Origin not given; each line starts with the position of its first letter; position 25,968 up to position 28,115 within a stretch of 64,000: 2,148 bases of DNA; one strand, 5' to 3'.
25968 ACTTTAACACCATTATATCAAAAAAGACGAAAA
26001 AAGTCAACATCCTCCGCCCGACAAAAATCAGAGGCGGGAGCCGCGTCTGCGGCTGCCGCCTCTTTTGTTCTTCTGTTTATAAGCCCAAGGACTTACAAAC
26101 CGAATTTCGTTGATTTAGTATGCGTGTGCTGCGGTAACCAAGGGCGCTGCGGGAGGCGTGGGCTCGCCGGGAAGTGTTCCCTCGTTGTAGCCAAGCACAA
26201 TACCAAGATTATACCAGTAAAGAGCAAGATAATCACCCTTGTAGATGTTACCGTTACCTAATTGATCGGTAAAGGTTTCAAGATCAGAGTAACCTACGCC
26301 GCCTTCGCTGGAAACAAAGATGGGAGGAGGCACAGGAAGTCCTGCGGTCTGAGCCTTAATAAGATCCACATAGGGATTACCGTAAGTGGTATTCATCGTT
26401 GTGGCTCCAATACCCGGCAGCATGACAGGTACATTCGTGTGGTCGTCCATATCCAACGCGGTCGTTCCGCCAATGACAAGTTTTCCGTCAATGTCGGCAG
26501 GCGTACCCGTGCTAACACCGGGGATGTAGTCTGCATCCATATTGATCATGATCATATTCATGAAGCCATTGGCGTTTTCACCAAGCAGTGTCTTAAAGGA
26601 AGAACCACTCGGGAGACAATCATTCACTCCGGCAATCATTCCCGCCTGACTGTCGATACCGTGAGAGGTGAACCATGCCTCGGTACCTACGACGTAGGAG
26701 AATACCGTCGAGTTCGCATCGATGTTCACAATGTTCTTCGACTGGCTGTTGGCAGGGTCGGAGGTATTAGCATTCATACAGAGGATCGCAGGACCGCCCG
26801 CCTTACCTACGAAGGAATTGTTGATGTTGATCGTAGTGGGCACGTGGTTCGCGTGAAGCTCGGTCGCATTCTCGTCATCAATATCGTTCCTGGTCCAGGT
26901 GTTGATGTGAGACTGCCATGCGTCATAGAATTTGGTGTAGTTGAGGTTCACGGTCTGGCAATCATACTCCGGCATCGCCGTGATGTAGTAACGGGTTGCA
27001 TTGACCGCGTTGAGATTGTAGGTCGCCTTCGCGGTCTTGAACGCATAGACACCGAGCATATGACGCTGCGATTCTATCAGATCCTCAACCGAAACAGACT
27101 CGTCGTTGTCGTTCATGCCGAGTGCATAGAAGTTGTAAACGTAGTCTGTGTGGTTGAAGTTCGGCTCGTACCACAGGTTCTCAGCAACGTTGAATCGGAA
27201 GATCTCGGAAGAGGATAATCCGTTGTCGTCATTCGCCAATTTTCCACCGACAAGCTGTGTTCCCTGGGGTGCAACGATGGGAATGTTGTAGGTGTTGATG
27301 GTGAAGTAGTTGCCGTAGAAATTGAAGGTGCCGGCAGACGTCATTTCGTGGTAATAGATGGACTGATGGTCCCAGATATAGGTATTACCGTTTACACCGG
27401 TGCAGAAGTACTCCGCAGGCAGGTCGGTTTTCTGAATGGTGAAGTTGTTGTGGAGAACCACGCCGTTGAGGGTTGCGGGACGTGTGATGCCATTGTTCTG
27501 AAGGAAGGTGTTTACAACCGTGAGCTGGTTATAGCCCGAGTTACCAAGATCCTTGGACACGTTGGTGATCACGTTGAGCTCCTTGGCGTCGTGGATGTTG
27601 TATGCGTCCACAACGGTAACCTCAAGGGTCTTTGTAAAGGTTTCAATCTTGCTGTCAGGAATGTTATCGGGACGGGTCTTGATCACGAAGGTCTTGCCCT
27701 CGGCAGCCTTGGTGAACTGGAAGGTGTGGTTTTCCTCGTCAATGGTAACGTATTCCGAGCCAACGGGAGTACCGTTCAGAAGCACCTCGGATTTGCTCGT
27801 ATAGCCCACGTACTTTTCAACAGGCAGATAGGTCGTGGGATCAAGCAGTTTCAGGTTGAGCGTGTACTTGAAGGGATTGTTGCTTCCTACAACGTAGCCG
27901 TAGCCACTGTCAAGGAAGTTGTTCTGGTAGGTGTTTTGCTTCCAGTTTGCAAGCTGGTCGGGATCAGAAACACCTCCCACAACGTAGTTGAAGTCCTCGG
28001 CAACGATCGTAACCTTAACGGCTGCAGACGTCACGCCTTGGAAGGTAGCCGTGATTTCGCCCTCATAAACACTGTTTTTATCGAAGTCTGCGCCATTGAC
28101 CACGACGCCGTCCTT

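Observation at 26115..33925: Operon built around a YwaF/TMEM164-like polytopic domain fused to an ABC ATPase, with a partner permease, a Big_2 anchor protein and a 1066-aa Ig-repeat lipoprotein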

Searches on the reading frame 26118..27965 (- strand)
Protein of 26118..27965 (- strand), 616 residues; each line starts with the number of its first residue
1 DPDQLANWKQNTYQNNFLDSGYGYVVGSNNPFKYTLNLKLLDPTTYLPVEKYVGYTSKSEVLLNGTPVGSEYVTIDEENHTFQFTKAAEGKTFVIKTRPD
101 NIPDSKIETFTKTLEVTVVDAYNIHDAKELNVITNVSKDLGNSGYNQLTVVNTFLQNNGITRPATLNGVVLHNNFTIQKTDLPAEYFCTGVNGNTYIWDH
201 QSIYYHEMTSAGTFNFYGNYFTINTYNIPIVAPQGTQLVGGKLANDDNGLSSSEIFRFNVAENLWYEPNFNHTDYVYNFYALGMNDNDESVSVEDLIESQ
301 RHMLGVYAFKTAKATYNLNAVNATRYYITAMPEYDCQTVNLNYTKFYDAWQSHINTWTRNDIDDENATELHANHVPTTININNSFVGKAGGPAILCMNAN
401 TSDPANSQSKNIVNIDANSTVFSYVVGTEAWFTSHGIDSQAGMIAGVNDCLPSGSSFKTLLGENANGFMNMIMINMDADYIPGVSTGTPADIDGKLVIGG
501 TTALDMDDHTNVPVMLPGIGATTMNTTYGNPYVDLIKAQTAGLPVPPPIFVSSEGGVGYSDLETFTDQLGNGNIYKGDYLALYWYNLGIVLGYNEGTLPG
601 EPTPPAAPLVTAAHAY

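Call 30: search_solved_structures(query=A3, max_evalue=10, show_alignments=0)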
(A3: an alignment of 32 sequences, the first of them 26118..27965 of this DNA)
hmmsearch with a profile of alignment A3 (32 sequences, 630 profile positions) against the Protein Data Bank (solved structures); distinct sequences matched with E-value up to 10: 6.
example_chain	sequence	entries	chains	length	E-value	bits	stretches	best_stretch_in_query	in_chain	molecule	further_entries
7a3w_A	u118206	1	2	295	0.56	12.1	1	504-618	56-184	NAD(P)-dependent oxidoreductase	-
9ljr_A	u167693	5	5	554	2.8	9.8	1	251-294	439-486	RNA-directed RNA polymerase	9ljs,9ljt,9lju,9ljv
2xxd_A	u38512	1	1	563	2.9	9.8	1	252-294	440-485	RNA-DIRECTED RNA POLYMERASE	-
2xym_A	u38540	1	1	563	2.9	9.8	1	252-294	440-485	RNA-DIRECTED RNA POLYMERASE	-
3i5k_A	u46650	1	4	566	2.9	9.7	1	252-294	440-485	RNA-directed RNA polymerase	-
5qj0_A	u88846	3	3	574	3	9.7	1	252-294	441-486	RNA-dependent RNA polymerase | NS5B RNA-dependent RNA POLYMERASE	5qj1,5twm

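Call 31: search_protein_families(library=pfam, alignment_id=A3, max_evalue=1)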
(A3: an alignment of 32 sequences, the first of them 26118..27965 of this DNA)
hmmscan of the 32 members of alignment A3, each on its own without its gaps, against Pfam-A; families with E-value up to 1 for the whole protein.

A. member 1, window:26118-27965:- (616 aa): 1 family
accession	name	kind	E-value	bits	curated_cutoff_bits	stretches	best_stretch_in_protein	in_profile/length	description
PF22730.1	NCC-H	-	0.11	12.7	27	1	340-351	18-29/29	NACHT C-terminal Cysteine and Histidine-containing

B. families by the number of members that match (of 32 scanned): 15 families
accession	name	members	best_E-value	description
PF07523.18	Big_3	7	6.9e-05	Bacterial Ig-like domain (group 3)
PF22730.1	NCC-H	3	0.11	NACHT C-terminal Cysteine and Histidine-containing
PF09471.16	Peptidase_M64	1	0.017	IgA Peptidase M64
PF00541.23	Adeno_knob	1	0.017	Adenoviral fibre protein (knob domain)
PF18341.7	PSA_CBD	1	0.021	PSA endolysin C-terminal cell wall binding domain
PF03513.19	Cloacin_immun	1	0.037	Cloacin immunity protein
PF16370.11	MetallophosC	1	0.051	C terminal of Calcineurin-like phosphoesterase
PF24942.1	Fn3_Dep-1_1st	1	0.077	Dep-1 first Fn3-like domain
PF21433.2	M3K_C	1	0.088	Mevalonate-3-kinase, C-terminal domain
PF15851.11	DUF4723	1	0.092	Domain of unknown function (DUF4723)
PF13229.12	Beta_helix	1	0.11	Right handed beta helix region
PF07510.16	GmrSD_C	1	0.14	GmrSD restriction endonucleases, C-terminal domain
PF08576.15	DUF1764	1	0.16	Eukaryotic protein of unknown function (DUF1764)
PF16406.10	DUF5014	1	0.18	Domain of unknown function (DUF5014)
PF19600.4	DUF6105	1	0.24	Family of unknown function (DUF6105)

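Call 33: find_homologous_proteins(query=window:26118-27965:-, max_evalue=0.001)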
Query window:26118-27965:- (616 aa): 37 proteins with E <= 0.001 among 8000 candidates.
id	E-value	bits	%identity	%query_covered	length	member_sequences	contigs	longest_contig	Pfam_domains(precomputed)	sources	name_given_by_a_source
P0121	0.0e+0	1413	100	100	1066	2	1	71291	PF07523.19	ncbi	-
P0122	0.0e+0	1078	79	100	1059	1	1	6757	PF07523.19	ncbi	-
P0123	0.0e+0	1075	80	100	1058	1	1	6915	PF07523.19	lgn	-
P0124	1.5e-295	1000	72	100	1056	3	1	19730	PF07523.19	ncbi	-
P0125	3.6e-295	999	73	100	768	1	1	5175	-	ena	-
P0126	1.1e-293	994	72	100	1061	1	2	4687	PF07523.19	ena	-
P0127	4.0e-286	969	72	100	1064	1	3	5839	PF07523.19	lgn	-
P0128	4.7e-282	955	71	100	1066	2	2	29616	PF07523.19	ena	-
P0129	3.1e-276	936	70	100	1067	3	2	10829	PF07523.19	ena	-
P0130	5.8e-276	935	71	96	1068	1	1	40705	PF07523.19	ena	-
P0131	1.4e-274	931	69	100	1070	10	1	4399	PF07523.19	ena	-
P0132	7.6e-270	915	68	100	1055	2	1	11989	PF07523.19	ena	-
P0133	5.4e-263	892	68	96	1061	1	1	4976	PF07523.19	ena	-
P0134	1.8e-258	877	67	100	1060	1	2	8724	PF07523.19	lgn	-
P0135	1.5e-236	805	63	100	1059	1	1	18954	PF07523.19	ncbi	-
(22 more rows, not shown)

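Call 48: find_encoding_contigs(protein=P0121, flank=10000, max_places=3)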
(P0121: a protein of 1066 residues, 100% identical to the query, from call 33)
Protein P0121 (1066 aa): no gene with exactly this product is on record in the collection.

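Call 51: predict_structure(alignment_id=A5)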
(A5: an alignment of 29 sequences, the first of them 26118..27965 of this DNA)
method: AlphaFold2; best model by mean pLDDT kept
length: 616 residues; sequences in the alignment: 29
mean_pLDDT: 88.8   pTM: 0.90
mean pLDDT of the five models: 88.8, 87.8, 87.5, 87.5, 84.7
residues with pLDDT >= 90: 357; 70-90: 222; 50-70: 30; < 50: 7
segments of 3 or more residues with pLDDT < 50: 290-296
pLDDT, mean of each block of 10 residues (from residue 1): 77 89 95 85 72 80 97 96 97 95 88 95 97 93 89 97 94 95 95 90 96 97 92 87 78 95 90 98 79 48 88 98 93 97 92 92 88 95 91 90 86 97 87 81 90 90 89 90 73 93 92 79 86 83 75 92 86 93 90 93 85 69
secondary structure, 60 per line:
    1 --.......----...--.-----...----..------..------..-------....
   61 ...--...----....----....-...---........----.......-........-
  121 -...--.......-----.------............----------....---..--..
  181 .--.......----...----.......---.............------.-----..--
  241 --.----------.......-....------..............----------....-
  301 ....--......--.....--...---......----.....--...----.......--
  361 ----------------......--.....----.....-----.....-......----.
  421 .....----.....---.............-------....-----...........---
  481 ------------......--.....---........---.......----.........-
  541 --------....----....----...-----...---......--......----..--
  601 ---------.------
elements in order: H3-9 E25-27 E57-63 E66-68 E73-76 E81-84 E92-99 H104-110 E112-119 E122-124 H127-133 H147-157 E168-171 E187-190 E195-197 E202-208 E212-224 E254-260 H262-265 E275-285 H296-299 H301-304 E307-312 E315-319 E322-324 E328-333 E338-342 E345-347 E352-358 E377-382 E385-389 E394-398 H404-408 E410-415 E420-425 H430-434 H438-450 E458-461 E467-477 E493-498 E501-505 E509-516 E520-526 H531-539 E549-552 E557-560 E565-567 E579-584 E587-592

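Call 54: fold_search(model_id=the predicted structure, library=pdb)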
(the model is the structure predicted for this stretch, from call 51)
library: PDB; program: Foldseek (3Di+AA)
matches with E <= 10: 726; with E <= 0.001: 0
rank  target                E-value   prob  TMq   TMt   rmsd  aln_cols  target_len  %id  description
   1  2uve_B                6.5e-03  0.87  0.21  0.23  16.9       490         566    8  Structure of Yersinia enterocolitica Family 28 Exopolygalacturonase (released 2007-05-08)
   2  1u2c                  5.3e-02  0.92  0.10  0.23  10.7       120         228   12  Crystal Structure of a-dystroglycan (released 2004-09-07)
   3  1bhe                  6.7e-02  0.51  0.17  0.26  11.5       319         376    8  POLYGALACTURONASE FROM ERWINIA CAROTOVORA SSP. CAROTOVORA (released 1998-11-11)
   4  5g5n_A                7.4e-02  0.96  0.19  0.31   8.1       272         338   10  Structure of the snake adenovirus 1 hexon-interlacing LH3 protein, methylmercury chloride derivative (released 2017-06-07)
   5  6c10                  8.1e-02  0.91  0.10  0.21   6.8       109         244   15  Crystal structure of mouse PCDH15 EC11-EL (released 2018-08-15)
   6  4m00_A                8.9e-02  0.75  0.09  0.11  15.1       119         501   10  Crystal structure of the ligand binding region of staphylococcal adhesion SraP (released 2014-06-18)
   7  3wwg_D                9.4e-02  0.20  0.14  0.15  16.7       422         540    7  Crystal structure of the N-glycan-deficient variant N448A of isopullulanase complexed with isopanose (released 2014-11-12)
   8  5g5n_B                9.8e-02  0.95  0.18  0.31   7.8       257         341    9  Structure of the snake adenovirus 1 hexon-interlacing LH3 protein, methylmercury chloride derivative (released 2017-06-07)
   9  8d40_B                1.0e-01  0.89  0.10  0.14  14.5       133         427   13  Crystal structure of human CELSR1 EC1-4 (released 2023-08-30)
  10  6cg7_A                1.1e-01  0.57  0.09  0.23  16.1       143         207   10  mouse cadherin-22 EC1-2 adhesive fragment (released 2018-05-09)
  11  2a4e                  1.3e-01  0.60  0.09  0.23  17.3       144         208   11  Crystal structure of mouse cadherin-11 EC1-2 (released 2006-04-25)
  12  9c3c_A                1.4e-01  0.87  0.12  0.17   9.0       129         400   17  Cryo-EM structure of native dystrophin-glycoprotein complex (DGC) (released 2024-10-23)
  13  6nzs                  1.4e-01  0.14  0.14  0.15  17.6       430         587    9  Dextranase AoDex KQ11 (released 2019-02-27)
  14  4ak1                  1.5e-01  0.69  0.09  0.09  10.1       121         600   11  Structure of BT4661, a SusE-like surface located polysaccharide binding protein from the Bacteroides thetaiotaomicron he (released 2013-03-06)
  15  5xwx_A                1.6e-01  0.90  0.11  0.16   7.9       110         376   14  Crystal structure of the four N-terminal immunoglogulin domains of Sidekick-1 protein (released 2018-08-29)
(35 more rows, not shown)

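Call 66: fold_search(model_id=the predicted structure, library=viral)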
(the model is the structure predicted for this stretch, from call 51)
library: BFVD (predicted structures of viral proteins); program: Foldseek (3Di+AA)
matches with E <= 10: 726; with E <= 0.001: 2
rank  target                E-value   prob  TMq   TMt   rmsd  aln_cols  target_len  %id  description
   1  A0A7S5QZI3            2.7e-04  0.51  0.13  0.08  20.8       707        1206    8  Pectin lyase fold domain-containing protein [Rhizobium phage RHph_Y2_6]
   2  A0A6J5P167            3.0e-04  0.93  0.21  0.11  19.0       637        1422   10  Fibronectin type III [uncultured Caudovirales phage]
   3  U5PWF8                1.2e-03  0.21  0.09  0.10  30.6       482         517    9  Tailspike protein [Bacillus phage Slash]
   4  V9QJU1                5.5e-03  0.94  0.20  0.30  11.8       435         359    9  (no name in the UniProt tables at hand)
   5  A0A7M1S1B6            8.4e-03  0.28  0.11  0.10  21.8       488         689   10  Right handed beta helix domain-containing protein [uncultured phage cr126_1]
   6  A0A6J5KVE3            1.4e-02  0.13  0.12  0.07  25.1       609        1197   10  Major tropism determinant N-terminal domain-containing protein [uncultured Caudovirales phage]
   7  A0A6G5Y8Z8            1.6e-02  0.72  0.19  0.24  16.4       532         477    7  (no name in the UniProt tables at hand)
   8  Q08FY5                1.6e-02  0.99  0.10  0.23   9.2       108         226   18  Soluble interferon alpha/beta receptor OPG204 [Deerpox virus (strain Mule deer/United States/W-848-83/1983)]
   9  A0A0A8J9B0            2.0e-02  0.14  0.14  0.12  35.5       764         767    9  Depolymerase, capsule K30/K69-specific [Klebsiella phage K64-1]
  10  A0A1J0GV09            2.0e-02  0.13  0.13  0.11  29.6       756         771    9  Right handed beta helix domain-containing protein [Vibrio phage vB_VspP_pVa5]
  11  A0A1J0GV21            2.4e-02  0.66  0.19  0.22  12.7       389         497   10  Pectate lyase superfamily protein domain-containing protein [Vibrio phage vB_VspP_pVa5]
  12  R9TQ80                2.9e-02  0.21  0.15  0.16  25.2       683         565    9  Uncharacterized protein [Halorubrum virus CGphi46]
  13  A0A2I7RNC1            3.5e-02  0.08  0.12  0.10  23.3       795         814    8  (no name in the UniProt tables at hand)
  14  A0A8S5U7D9            3.7e-02  0.14  0.13  0.11  20.7       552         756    8  Tailspike protein [Myoviridae sp. ctsNY46]
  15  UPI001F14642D         4.0e-02  0.28  0.17  0.15  20.9       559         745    8  (no name look-up for this kind of identifier)
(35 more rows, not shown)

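Call 88: search_dna_similar(query=window:26118-27965:-, collection=phages, mode=protein, max_evalue=0.001, max_rows=8)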
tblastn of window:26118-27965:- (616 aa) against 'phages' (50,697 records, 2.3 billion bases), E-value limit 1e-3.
No match.
